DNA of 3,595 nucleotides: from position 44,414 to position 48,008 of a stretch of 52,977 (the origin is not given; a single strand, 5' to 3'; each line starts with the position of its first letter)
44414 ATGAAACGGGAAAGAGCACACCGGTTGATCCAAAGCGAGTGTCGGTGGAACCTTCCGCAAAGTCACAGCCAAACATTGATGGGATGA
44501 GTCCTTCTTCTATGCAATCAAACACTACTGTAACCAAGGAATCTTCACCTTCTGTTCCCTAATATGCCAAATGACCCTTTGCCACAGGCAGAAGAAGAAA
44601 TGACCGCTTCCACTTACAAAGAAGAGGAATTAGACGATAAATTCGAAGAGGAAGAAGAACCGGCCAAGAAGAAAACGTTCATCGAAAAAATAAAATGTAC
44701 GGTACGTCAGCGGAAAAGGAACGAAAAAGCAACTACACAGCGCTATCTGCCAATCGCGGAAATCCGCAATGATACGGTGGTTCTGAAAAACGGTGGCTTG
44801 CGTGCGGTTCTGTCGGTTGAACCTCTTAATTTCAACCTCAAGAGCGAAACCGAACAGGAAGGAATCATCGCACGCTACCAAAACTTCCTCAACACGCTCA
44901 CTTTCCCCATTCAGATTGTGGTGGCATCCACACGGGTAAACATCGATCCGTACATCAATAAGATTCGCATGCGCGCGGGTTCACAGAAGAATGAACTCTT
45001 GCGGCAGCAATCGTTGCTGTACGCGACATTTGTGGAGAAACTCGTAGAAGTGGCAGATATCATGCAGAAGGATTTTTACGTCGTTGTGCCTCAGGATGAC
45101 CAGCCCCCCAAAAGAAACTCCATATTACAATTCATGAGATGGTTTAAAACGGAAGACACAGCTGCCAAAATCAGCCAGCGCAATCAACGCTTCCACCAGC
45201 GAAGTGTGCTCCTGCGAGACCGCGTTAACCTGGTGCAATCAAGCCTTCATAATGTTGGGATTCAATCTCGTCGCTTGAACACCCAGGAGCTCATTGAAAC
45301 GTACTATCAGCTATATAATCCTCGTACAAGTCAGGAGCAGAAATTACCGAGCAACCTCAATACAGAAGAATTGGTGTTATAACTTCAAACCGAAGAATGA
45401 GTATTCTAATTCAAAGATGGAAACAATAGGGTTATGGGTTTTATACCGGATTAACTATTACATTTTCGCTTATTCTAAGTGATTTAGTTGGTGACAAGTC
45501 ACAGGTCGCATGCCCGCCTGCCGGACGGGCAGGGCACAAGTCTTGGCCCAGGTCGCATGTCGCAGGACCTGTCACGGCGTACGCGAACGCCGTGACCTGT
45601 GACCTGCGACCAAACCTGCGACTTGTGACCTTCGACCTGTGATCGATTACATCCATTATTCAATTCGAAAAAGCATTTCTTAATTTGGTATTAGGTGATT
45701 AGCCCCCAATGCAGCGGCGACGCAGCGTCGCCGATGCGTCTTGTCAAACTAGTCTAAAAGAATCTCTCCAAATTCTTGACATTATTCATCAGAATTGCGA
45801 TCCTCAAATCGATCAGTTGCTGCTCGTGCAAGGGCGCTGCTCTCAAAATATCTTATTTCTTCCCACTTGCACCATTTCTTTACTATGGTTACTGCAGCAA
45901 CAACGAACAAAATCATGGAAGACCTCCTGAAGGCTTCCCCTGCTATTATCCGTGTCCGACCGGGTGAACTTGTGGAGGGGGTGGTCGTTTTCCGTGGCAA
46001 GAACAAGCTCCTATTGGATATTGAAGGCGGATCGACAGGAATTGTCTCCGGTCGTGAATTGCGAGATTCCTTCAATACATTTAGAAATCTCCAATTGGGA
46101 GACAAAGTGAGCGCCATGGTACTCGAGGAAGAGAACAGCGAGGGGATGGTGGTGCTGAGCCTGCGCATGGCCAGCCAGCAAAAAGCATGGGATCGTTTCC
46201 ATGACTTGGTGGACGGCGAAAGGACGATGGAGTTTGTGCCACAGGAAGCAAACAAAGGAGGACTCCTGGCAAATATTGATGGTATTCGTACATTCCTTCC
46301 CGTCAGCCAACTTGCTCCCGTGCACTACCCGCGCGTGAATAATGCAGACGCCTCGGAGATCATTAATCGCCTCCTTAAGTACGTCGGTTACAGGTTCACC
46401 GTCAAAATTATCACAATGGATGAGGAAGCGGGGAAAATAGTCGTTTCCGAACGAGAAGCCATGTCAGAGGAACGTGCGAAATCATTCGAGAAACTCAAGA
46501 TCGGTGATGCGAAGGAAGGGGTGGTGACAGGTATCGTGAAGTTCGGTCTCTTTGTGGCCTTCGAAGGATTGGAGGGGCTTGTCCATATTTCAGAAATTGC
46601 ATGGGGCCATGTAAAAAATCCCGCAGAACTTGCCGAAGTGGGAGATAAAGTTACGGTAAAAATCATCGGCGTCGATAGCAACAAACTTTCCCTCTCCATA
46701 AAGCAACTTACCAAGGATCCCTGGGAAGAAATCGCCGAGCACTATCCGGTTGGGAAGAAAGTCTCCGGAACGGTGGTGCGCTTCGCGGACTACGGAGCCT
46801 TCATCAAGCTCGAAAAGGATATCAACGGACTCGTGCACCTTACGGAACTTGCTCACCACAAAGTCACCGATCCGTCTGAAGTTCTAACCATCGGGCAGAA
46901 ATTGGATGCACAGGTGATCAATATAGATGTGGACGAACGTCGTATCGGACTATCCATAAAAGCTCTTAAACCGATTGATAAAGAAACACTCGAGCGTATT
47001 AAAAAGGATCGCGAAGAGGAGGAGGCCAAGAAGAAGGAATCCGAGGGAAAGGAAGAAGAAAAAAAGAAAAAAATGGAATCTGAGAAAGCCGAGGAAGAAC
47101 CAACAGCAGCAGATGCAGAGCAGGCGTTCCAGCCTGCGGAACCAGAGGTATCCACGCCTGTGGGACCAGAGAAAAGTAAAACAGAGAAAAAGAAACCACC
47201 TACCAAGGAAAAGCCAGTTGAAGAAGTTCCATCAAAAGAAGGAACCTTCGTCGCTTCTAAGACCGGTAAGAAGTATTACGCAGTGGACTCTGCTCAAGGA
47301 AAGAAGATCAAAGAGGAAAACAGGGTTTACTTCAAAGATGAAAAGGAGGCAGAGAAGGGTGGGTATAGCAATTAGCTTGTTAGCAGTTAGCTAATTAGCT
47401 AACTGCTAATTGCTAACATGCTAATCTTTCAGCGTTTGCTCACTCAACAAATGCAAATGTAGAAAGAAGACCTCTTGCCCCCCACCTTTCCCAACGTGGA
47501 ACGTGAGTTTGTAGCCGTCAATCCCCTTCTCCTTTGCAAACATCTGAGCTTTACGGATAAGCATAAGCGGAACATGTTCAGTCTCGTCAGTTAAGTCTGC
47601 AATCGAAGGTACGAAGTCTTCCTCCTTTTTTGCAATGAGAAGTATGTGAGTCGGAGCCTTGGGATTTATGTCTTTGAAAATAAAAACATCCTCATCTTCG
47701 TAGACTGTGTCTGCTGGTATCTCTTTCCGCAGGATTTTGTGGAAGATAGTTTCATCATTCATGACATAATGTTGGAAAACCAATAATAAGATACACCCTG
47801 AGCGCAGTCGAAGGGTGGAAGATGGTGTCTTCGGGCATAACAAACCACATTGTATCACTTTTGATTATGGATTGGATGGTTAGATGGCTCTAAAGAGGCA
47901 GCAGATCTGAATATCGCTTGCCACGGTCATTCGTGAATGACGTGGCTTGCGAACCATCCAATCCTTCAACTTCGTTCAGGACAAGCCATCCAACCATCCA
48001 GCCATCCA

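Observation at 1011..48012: Intergenic gaps are populated by hairpins built from short periodic words (mostly 7 nt, also 8 and 9 nt)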

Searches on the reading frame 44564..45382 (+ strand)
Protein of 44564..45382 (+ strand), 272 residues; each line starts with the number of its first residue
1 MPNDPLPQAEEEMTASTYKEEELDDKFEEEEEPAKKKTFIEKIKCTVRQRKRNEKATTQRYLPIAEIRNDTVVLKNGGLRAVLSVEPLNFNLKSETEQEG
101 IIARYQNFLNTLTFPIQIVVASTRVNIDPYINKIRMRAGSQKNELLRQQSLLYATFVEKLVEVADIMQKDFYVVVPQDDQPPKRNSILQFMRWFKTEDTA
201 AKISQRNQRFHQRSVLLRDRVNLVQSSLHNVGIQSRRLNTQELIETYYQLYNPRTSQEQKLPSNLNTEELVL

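Call 47: search_protein_families(library=pfam, proteins=[window:44564-45382:+], max_evalue=0.01)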
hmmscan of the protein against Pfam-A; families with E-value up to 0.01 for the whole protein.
window:44564-45382:+ (272 aa): 1 family
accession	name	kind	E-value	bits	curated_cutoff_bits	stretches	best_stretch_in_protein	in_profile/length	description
PF11130.14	TraC_F_IV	-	0.00013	21.6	28.1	1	61-265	4-183/375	TraC protein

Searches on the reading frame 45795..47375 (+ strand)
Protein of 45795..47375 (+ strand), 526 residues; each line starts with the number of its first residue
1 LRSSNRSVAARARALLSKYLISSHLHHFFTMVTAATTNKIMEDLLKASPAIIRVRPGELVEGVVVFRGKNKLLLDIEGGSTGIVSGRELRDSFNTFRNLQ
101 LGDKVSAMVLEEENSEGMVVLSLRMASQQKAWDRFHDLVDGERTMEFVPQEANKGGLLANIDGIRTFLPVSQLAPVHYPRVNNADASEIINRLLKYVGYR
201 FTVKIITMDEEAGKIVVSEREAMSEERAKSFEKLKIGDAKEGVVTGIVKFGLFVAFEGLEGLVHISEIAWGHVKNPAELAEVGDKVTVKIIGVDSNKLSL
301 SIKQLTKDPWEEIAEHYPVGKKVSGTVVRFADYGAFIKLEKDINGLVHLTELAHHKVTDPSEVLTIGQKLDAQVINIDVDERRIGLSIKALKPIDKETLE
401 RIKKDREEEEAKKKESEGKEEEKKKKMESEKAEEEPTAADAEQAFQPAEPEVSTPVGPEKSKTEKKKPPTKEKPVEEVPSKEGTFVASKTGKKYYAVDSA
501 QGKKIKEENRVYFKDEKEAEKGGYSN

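Call 8: search_protein_families(library=ncbifam, proteins=[window:45795-47375:+])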
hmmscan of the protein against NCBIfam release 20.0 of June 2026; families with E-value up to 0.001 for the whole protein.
window:45795-47375:+ (526 aa): 32 families (the best 25 are shown)
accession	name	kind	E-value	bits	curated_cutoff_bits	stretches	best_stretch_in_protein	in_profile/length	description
NF000907.0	PRK00087.1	equivalog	1.4e-90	304.4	624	1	34-417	280-658/671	bifunctional 4-hydroxy-3-methylbut-2-enyl diphosphate reductase/30S ribosomal protein S1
NF004952.0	PRK06299.1-2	equivalog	4.5e-88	296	524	1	36-393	28-378/580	30S ribosomal protein S1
NF005208.0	PRK06676.1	equivalog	1.2e-85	287.8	368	1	41-416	3-360/391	30S ribosomal protein S1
TIGR00717.1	rpsA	equivalog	9.1e-77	258.7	577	1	42-393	4-347/516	30S ribosomal protein S1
NF004953.0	PRK06299.1-3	equivalog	1e-76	258.5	720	1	37-393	28-373/580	30S ribosomal protein S1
NF005911.0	PRK07899.1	equivalog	1.9e-70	237.9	691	1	41-475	19-458/486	30S ribosomal protein S1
NF004954.0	PRK06299.1-4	equivalog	4.1e-67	226.6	727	1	41-401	5-359/560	30S ribosomal protein S1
NF004955.0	PRK06299.1-5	equivalog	5.9e-63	213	878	1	36-390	7-355/566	30S ribosomal protein S1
NF010379.0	PRK13806.1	equivalog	2.7e-61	207.7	648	1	43-390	19-364/491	30S ribosomal protein S1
NF004951.0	PRK06299.1-1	equivalog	4.6e-56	190.3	918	1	43-402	7-360/556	30S ribosomal protein S1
NF004956.0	PRK06299.1-6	equivalog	3.3e-54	184.4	711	1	57-394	31-363/554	30S ribosomal protein S1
NF040579.1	S1_dom_CvfD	subfamily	8.9e-46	154.8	117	2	318-411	2-95/113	CvfD/Ygs/GSP13 family RNA-binding post-transcriptional regulator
NF005639.0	PRK07400.1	equivalog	1.4e-45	155.6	460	2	53-313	28-275/318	30S ribosomal protein S1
NF005973.0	PRK08059.1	equivalog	3.9e-43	146.5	148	2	314-423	2-106/123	S1 domain-containing post-transcriptional regulator GSP13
NF006363.0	PRK08582.1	equivalog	2.1e-39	134.9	171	2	319-428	5-111/140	S1 domain-containing RNA-binding protein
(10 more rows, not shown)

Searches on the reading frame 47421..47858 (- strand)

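Call 64: search_protein_families(library=pfam, proteins=[window:47421-47858:-], max_evalue=0.01)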
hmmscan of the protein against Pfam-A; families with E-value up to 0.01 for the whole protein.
window:47421-47858:- (145 aa): 2 families
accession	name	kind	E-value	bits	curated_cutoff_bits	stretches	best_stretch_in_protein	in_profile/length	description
PF01230.28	HIT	-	1.3e-18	67.9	21.5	1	44-141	1-96/98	HIT domain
PF11969.13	DcpS_C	-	2e-17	64.1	24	1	37-140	2-102/114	Scavenger mRNA decapping enzyme C-term binding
